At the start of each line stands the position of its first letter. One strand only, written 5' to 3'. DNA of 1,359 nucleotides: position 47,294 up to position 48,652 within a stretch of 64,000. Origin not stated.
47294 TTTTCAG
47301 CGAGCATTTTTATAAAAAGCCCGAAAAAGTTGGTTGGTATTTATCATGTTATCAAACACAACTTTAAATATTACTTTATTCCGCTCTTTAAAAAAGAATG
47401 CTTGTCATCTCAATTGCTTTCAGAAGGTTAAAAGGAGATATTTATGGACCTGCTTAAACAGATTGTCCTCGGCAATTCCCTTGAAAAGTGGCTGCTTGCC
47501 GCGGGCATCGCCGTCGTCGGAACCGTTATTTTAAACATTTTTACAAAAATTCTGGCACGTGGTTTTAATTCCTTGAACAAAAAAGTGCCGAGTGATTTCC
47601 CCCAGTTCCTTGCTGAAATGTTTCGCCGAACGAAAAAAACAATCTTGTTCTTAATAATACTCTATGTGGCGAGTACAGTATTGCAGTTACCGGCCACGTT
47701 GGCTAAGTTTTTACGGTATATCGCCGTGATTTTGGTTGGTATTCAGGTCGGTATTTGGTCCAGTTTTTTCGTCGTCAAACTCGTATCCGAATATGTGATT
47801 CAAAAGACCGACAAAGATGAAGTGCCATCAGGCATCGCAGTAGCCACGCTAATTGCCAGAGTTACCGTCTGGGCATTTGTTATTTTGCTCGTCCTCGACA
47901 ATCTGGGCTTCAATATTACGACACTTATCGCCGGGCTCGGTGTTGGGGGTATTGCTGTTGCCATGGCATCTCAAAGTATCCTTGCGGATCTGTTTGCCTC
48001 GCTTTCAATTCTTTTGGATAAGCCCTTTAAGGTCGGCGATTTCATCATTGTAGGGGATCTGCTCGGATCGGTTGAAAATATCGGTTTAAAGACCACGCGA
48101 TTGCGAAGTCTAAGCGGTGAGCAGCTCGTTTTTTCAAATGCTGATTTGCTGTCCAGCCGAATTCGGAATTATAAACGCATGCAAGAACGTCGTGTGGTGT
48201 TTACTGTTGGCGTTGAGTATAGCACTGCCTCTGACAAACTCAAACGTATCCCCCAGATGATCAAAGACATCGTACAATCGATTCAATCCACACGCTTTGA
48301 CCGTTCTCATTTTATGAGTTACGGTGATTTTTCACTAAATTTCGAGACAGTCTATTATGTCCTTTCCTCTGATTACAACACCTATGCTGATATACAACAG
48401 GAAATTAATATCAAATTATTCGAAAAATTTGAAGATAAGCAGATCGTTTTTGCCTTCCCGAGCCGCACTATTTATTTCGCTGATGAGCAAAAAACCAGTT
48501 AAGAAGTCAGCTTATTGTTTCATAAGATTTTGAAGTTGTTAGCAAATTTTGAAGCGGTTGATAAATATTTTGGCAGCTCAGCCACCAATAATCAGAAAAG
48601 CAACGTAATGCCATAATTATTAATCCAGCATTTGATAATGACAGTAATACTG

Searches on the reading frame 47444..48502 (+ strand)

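Call 26: search_protein_families(library=pfam, proteins=[window:47444-48502:+], max_evalue=0.0001)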
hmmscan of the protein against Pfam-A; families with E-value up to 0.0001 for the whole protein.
window:47444-48502:+ (352 aa): 3 families
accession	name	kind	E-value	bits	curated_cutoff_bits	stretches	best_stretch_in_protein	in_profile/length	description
PF00924.24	MS_channel_2nd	-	5.2e-18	65.3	20.2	1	179-245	2-68/68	Mechanosensitive ion channel, beta-domain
PF21082.3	MS_channel_3rd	-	2.3e-11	44.4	21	1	251-335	1-87/88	Mechanosensitive ion channel MscS, C-terminal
PF21088.3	MS_channel_1st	-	1.3e-09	38.3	23.1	1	137-177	2-42/42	Mechanosensitive ion channel, transmembrane helices 2/3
